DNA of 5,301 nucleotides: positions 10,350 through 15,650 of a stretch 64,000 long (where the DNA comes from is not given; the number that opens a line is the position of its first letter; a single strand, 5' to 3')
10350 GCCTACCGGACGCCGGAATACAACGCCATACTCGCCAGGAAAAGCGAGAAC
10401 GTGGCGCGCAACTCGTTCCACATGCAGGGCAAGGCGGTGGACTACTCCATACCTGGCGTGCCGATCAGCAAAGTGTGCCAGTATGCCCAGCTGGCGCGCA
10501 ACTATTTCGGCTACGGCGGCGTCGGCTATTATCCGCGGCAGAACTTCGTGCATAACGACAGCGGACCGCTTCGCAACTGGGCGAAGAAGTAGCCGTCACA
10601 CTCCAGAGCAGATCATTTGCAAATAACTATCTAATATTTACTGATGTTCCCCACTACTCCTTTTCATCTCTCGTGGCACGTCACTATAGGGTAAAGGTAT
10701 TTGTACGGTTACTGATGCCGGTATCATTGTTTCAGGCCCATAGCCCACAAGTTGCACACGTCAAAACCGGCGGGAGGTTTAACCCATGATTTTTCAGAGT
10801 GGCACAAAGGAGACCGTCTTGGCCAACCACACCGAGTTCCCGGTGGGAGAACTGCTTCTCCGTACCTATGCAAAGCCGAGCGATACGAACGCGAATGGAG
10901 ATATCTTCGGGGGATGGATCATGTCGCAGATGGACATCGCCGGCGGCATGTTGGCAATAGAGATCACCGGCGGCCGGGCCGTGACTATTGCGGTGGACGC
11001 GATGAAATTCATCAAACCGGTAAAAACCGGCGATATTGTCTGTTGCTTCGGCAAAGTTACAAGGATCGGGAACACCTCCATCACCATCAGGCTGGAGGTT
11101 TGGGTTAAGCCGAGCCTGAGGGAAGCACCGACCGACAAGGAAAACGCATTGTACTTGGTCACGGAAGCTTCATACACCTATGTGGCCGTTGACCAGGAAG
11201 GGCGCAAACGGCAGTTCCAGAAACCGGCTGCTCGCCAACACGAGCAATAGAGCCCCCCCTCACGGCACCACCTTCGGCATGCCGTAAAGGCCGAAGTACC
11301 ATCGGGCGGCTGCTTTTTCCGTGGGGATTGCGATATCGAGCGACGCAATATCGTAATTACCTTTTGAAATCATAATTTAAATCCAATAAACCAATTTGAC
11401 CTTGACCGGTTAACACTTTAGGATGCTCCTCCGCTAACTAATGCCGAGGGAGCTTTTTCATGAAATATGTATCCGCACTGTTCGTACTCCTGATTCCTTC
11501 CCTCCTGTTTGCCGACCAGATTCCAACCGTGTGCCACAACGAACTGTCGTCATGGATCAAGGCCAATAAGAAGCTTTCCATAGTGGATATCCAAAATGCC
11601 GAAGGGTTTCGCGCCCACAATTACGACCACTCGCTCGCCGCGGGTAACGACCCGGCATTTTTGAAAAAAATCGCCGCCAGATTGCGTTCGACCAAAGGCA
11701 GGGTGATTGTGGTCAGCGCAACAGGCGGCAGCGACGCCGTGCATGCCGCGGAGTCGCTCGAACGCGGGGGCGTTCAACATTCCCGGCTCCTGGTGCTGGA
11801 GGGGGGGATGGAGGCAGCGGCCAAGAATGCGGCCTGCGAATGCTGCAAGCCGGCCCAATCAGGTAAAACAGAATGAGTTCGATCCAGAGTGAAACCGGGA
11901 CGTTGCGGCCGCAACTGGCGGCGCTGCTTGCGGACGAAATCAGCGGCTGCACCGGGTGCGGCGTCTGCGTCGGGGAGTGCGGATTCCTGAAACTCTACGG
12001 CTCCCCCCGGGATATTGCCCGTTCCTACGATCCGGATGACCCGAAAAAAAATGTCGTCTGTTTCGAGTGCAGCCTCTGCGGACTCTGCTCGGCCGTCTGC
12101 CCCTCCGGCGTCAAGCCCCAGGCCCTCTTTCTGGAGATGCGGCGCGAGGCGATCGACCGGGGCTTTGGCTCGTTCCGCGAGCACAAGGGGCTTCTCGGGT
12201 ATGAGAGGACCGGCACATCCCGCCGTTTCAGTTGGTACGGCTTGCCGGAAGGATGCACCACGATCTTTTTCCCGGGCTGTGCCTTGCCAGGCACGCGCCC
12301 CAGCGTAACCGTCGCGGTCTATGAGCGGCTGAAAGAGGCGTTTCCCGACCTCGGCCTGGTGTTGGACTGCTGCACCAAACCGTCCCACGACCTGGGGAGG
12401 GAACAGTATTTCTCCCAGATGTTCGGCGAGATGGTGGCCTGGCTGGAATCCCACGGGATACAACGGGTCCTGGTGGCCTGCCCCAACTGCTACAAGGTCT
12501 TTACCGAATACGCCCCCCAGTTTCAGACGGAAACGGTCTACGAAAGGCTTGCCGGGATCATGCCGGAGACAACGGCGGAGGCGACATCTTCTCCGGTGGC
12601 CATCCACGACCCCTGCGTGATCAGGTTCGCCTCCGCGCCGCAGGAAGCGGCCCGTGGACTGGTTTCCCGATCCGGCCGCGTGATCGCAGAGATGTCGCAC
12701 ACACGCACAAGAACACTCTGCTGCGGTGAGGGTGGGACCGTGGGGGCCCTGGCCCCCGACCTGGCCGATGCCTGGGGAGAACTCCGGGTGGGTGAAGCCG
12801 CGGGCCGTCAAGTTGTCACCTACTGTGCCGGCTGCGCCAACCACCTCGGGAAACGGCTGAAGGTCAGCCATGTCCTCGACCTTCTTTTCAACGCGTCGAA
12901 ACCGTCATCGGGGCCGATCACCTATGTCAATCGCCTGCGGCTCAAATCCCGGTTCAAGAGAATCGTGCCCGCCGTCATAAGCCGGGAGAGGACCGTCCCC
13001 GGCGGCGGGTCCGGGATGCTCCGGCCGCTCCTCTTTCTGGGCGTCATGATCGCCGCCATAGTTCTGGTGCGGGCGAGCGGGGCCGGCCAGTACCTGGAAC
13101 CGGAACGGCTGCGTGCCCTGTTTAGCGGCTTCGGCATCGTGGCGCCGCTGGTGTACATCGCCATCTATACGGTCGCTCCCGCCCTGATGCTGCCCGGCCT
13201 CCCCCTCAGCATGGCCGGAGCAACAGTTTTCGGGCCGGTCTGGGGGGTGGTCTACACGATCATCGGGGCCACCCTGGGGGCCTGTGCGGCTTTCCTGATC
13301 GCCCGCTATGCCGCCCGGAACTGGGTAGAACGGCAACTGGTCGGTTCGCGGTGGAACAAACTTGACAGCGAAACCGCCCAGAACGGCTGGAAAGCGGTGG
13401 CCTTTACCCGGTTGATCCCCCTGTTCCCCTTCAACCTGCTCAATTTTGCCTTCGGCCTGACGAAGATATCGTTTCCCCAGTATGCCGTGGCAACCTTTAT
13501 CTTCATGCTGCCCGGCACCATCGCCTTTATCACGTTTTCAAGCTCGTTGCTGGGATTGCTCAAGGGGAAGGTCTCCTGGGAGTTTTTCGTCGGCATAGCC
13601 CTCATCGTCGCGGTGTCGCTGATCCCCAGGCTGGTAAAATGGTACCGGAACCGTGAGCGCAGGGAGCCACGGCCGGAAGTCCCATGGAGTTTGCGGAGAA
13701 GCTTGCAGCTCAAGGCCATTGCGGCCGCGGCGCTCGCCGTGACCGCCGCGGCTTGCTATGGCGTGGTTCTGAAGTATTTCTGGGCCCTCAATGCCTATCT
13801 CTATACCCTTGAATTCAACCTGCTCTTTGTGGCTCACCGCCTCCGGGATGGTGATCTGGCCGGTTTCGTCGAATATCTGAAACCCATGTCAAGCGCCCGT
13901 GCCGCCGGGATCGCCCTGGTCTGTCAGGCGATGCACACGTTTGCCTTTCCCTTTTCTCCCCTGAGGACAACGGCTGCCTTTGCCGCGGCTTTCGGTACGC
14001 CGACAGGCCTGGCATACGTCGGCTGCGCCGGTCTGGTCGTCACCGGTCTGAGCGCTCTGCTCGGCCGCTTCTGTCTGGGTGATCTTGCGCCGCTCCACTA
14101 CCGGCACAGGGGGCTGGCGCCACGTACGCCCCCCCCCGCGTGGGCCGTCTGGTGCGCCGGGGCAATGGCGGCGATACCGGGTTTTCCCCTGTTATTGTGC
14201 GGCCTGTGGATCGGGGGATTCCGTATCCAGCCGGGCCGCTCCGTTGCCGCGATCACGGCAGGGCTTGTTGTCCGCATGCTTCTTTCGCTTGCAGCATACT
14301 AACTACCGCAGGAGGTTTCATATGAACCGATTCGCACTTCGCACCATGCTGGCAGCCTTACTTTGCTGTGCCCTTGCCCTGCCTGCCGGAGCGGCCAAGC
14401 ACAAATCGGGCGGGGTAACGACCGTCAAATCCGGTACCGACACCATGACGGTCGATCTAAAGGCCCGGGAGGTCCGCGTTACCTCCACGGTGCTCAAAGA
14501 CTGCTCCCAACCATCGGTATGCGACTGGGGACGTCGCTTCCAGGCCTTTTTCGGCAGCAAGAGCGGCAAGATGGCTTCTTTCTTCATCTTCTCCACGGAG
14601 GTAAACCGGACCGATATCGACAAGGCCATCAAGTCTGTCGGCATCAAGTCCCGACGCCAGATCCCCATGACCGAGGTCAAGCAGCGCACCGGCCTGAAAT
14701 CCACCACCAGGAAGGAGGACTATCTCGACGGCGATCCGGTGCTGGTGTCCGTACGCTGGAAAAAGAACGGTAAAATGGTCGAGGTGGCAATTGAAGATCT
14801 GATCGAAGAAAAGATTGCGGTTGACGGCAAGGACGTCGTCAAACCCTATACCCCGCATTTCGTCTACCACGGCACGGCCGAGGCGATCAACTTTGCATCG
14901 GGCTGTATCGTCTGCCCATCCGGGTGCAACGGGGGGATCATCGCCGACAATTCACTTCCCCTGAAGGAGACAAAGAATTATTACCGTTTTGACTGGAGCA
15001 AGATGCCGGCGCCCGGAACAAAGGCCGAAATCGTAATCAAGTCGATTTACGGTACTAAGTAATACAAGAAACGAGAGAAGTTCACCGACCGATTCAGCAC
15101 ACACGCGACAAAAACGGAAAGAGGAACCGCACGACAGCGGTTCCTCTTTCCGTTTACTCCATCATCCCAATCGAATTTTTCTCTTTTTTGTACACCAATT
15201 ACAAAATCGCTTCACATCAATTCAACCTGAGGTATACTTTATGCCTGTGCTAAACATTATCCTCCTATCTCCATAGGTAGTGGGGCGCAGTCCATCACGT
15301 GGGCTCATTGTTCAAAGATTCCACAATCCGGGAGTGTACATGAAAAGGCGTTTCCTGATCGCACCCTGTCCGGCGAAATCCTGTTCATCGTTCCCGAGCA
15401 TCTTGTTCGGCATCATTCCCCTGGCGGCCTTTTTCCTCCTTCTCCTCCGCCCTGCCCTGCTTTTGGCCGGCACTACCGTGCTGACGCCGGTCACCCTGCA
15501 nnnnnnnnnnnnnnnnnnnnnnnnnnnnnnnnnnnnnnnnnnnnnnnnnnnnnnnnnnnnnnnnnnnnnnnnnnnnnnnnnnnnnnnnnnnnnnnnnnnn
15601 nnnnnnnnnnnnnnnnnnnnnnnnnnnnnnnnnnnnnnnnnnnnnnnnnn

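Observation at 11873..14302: Single 809-codon ORF fusing an HdrD/GlpC-like Fe-S (CCG-domain) oxidoreductase to a DedA/TVP38 membrane protein plus an extra C-terminal TM domain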

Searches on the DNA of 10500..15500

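Call 94: search_rna_families(source=window, start=10500, end=15500, threshold=evalue, max_evalue=0.1)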
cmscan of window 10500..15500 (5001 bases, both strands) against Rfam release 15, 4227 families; matches with E-value up to 0.1: 0.
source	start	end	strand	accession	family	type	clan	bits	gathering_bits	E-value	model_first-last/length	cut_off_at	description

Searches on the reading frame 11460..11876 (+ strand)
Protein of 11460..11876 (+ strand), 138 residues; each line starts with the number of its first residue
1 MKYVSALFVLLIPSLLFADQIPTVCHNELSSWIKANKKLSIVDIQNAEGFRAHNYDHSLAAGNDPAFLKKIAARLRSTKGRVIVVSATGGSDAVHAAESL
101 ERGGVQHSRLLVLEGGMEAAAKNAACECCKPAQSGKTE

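Call 3: search_protein_families(library=pfam, proteins=[window:11460-11876:+], max_evalue=0.01)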
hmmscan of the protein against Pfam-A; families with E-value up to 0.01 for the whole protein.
window:11460-11876:+ (138 aa): 1 family
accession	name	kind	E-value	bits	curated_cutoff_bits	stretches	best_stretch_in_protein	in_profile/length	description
PF00581.25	Rhodanese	-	0.0011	19.8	22.2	1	28-119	4-98/102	Rhodanese-like domain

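Call 4: search_protein_families(library=ncbifam, proteins=[window:11460-11876:+], max_evalue=0.01)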
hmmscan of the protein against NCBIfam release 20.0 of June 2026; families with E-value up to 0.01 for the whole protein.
window:11460-11876:+ (138 aa): 1 family
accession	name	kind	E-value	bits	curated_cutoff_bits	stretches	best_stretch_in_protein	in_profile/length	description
NF033833.0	rhodan_ChrE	equivalog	0.00067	19.6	120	1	24-121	5-98/108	rhodanese family chromate resistance protein ChrE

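Call 69: search_protein_families(library=pfam, proteins=[window:11460-11873:+], max_evalue=1)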
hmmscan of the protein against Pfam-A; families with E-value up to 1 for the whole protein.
window:11460-11873:+ (138 aa): 3 families
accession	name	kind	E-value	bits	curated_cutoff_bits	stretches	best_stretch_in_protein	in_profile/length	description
PF00581.25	Rhodanese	-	0.0011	19.8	22.2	1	28-119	4-98/102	Rhodanese-like domain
PF02310.24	B12-binding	-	0.079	13.2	32.1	1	46-123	25-95/121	B12 binding domain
PF17101.10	Stealth_CR1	-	0.18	12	27.2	1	62-77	12-27/29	Stealth protein CR1, conserved region 1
